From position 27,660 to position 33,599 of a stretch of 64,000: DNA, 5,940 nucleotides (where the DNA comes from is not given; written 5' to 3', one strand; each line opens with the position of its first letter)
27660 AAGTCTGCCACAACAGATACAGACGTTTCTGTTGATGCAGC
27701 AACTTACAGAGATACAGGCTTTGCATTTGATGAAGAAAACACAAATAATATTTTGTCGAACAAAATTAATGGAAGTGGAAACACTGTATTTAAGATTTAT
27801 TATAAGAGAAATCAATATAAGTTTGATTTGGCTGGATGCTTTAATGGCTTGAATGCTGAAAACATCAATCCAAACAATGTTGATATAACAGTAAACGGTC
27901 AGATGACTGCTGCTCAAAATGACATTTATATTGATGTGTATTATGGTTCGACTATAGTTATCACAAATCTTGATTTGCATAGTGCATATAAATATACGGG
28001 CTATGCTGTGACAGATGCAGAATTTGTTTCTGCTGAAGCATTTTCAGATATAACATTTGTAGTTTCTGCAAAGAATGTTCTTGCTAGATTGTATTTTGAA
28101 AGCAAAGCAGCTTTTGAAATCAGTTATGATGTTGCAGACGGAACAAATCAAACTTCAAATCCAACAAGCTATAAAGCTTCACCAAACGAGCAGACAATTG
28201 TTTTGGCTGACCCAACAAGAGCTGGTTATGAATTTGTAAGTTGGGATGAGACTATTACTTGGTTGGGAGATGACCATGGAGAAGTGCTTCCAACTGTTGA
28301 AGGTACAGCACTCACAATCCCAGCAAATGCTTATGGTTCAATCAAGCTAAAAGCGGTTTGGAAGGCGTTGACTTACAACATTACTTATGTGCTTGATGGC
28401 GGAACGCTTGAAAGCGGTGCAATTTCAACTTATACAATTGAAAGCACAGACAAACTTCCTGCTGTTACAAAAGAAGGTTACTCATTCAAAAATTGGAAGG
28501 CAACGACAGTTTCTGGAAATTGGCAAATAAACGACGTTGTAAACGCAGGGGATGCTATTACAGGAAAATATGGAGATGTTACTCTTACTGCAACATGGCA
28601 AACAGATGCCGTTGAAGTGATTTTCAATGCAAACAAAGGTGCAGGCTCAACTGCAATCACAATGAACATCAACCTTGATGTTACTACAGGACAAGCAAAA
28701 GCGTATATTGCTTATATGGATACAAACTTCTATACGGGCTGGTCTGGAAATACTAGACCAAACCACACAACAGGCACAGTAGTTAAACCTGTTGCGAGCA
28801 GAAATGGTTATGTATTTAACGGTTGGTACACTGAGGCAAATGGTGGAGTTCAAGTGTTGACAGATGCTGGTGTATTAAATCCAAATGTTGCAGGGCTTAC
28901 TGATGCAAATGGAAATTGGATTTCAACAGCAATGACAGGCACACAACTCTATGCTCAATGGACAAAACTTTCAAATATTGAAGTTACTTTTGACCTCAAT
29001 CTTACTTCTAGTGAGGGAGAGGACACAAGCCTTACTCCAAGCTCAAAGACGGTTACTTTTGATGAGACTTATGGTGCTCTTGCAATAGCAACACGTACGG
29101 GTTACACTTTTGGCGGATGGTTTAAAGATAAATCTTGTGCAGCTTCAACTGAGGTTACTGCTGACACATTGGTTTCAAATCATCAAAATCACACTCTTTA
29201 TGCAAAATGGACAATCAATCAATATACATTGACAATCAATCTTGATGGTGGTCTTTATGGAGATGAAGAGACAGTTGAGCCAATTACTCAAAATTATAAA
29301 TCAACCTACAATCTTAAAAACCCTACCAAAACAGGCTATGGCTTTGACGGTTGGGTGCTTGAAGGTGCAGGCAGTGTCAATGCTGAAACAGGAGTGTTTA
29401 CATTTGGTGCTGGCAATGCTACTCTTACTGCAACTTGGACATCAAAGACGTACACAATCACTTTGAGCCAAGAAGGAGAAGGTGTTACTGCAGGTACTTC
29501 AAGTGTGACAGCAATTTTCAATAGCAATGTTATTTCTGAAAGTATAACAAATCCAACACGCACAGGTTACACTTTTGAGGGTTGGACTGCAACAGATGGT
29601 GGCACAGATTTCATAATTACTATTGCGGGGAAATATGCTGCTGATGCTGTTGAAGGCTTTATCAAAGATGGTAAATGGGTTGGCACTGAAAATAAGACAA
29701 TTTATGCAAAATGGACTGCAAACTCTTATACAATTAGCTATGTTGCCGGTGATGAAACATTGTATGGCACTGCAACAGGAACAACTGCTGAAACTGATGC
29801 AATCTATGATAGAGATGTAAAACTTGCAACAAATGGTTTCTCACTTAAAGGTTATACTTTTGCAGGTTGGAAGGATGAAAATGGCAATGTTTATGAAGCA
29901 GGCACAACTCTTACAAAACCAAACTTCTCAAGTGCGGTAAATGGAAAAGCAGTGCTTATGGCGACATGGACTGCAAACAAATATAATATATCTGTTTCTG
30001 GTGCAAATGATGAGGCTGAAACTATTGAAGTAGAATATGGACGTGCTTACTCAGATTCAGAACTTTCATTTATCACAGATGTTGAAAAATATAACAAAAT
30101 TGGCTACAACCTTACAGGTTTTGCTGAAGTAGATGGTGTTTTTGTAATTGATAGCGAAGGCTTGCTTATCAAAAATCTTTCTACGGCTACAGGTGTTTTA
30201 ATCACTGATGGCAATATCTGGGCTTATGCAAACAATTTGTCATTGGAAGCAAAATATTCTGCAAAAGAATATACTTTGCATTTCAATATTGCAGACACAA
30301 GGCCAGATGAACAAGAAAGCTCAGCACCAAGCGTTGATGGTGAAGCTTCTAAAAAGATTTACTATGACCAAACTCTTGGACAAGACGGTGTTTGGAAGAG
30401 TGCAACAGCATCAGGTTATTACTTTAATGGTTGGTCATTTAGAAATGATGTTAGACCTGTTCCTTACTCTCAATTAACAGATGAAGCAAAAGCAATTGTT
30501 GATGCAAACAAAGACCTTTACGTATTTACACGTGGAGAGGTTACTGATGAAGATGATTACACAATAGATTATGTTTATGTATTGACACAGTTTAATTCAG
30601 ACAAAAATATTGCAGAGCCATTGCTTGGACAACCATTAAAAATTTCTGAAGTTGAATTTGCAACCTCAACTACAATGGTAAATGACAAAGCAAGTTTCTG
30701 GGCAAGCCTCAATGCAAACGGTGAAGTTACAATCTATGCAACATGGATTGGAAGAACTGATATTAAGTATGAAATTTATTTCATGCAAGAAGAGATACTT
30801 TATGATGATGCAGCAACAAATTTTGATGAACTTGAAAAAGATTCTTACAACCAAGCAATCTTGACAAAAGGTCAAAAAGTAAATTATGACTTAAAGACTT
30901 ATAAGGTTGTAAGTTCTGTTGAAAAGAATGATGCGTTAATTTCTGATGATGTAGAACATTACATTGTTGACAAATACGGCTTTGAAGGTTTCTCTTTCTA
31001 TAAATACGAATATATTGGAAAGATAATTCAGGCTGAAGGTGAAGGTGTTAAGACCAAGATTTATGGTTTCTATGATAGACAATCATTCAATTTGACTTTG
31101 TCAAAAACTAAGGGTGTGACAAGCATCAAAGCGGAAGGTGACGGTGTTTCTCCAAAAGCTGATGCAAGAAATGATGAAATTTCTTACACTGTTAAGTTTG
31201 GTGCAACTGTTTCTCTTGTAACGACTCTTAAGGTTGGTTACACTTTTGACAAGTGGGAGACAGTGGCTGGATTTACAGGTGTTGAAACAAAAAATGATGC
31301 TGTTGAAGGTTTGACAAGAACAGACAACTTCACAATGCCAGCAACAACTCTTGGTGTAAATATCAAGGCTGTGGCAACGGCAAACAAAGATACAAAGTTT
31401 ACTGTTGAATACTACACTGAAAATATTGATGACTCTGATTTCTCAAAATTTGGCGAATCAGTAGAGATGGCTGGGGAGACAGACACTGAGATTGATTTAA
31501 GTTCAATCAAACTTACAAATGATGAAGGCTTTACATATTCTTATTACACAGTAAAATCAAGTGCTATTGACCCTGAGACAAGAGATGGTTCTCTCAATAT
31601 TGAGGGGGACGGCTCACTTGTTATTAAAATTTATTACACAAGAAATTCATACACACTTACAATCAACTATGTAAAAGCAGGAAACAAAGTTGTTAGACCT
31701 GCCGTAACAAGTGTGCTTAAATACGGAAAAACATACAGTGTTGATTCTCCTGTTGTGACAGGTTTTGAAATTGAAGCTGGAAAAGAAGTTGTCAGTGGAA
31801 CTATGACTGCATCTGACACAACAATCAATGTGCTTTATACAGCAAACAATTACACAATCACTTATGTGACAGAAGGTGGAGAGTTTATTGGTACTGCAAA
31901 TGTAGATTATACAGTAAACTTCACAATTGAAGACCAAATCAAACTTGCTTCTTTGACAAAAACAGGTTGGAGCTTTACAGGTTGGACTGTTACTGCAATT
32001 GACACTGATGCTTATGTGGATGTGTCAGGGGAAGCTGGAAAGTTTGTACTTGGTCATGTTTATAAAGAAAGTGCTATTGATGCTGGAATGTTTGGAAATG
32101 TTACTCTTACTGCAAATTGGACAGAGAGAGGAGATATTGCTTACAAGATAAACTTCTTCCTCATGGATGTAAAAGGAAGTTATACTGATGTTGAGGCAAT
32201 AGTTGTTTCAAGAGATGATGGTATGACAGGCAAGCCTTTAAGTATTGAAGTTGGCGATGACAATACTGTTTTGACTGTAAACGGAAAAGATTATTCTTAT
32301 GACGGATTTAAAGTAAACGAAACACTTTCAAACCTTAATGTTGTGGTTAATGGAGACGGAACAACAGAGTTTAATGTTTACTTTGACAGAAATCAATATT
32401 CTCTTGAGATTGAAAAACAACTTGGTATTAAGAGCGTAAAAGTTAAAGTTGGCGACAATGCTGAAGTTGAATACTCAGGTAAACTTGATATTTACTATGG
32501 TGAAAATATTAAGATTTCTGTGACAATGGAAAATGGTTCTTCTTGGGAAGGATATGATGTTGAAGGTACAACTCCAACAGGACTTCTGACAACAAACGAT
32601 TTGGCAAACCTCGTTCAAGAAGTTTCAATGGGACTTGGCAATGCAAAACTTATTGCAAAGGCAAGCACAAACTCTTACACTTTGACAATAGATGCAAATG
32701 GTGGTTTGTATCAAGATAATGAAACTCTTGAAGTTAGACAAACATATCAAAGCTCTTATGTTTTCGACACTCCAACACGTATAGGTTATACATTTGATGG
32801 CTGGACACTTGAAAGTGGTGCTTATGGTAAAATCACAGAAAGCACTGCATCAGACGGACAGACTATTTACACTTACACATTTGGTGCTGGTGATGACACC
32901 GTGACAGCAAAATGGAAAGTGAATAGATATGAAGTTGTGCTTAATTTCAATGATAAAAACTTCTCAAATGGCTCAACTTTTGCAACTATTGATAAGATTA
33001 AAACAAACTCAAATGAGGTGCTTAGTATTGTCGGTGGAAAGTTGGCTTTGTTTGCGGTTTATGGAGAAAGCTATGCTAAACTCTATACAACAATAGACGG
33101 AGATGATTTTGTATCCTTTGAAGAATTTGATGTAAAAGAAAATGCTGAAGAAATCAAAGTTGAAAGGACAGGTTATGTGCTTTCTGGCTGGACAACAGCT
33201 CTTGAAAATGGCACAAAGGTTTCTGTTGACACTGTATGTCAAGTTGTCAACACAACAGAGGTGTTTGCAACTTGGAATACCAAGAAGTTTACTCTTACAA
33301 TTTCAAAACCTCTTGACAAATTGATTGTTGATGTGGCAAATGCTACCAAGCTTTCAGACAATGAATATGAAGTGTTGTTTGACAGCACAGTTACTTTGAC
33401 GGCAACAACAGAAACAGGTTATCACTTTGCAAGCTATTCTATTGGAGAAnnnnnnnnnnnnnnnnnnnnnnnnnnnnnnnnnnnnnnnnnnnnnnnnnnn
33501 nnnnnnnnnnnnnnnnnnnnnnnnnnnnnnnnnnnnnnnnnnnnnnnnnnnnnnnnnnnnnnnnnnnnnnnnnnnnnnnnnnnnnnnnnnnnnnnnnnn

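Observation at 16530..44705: Single 28.2-kb ORF encoding a giant modular surface protein of about 9,391 aa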

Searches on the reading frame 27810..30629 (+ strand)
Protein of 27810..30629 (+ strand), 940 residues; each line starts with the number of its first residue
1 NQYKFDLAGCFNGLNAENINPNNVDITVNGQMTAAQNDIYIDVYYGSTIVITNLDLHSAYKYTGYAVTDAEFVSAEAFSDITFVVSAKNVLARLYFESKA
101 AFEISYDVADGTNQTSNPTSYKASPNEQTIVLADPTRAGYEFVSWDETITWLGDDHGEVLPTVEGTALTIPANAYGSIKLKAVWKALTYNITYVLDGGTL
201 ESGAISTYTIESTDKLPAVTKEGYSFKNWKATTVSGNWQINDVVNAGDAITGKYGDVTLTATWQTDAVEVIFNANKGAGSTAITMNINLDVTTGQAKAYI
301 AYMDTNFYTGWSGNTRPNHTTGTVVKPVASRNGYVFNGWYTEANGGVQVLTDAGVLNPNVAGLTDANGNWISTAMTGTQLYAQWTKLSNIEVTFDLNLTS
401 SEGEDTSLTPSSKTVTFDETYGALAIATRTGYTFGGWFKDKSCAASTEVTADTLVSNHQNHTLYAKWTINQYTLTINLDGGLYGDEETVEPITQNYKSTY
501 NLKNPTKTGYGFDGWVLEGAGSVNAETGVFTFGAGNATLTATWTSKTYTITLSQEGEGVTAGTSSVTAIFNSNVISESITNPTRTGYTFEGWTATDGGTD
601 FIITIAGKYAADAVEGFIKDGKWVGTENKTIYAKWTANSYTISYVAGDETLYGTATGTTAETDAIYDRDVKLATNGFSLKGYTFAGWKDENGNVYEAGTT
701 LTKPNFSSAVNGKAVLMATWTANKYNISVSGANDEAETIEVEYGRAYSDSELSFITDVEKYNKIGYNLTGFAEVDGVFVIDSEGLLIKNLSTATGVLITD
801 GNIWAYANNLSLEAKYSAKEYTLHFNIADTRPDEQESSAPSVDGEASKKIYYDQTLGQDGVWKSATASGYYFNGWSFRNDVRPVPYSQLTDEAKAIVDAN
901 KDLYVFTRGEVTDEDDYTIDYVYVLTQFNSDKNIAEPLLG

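Call 6: search_protein_families(library=pfam, proteins=[window:27810-30629:+], max_evalue=0.01)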
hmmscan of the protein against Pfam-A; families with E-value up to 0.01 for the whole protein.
window:27810-30629:+ (940 aa): 2 families
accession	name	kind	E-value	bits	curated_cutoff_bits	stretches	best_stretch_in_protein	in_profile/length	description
PF09479.16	Flg_new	-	1.6e-46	156.7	27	7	392-466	3-65/65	Listeria-Bacteroides repeat domain (List_Bact_rpt)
PF18998.6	Flg_new_2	-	3.3e-12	46.6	23.6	0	506-546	31-72/73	Divergent InlB B-repeat domain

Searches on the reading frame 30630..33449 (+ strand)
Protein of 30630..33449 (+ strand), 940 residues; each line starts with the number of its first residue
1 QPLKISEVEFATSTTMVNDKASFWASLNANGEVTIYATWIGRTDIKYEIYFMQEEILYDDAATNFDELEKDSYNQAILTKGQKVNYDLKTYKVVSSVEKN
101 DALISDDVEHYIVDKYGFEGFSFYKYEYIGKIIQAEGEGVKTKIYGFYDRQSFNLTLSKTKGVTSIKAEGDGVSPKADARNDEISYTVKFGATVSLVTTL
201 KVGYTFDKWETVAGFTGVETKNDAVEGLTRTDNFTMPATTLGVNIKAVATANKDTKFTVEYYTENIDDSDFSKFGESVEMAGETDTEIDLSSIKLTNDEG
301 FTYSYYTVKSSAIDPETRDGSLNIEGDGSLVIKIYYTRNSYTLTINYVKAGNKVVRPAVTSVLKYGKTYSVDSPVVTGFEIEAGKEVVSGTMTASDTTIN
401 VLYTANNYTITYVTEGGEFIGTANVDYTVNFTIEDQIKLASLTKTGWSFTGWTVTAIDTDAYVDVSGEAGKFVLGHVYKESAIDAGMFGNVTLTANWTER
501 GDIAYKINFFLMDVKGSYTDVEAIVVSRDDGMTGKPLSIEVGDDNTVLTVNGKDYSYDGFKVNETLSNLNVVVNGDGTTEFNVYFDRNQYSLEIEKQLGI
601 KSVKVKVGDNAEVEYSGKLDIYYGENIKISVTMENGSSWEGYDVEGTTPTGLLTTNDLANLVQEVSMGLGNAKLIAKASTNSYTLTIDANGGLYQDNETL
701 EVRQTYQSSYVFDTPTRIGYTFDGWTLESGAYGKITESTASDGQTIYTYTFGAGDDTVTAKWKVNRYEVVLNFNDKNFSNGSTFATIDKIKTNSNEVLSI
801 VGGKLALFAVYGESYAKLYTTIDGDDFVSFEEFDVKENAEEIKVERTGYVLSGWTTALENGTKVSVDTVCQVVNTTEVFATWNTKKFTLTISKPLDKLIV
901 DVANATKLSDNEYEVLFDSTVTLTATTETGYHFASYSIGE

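Call 6: search_protein_families(library=pfam, proteins=[window:30630-33449:+], max_evalue=0.01)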
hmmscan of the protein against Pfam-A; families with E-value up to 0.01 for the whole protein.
window:30630-33449:+ (940 aa): 3 families
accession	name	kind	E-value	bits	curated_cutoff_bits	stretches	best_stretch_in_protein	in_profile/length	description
PF09479.16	Flg_new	-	5e-13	49.4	27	2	683-741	1-54/65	Listeria-Bacteroides repeat domain (List_Bact_rpt)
PF18998.6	Flg_new_2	-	1.8e-08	34.7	23.6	0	718-765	33-72/73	Divergent InlB B-repeat domain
PF06458.18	MucBP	-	0.00033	21.8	23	1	342-404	1-63/63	MucBP domain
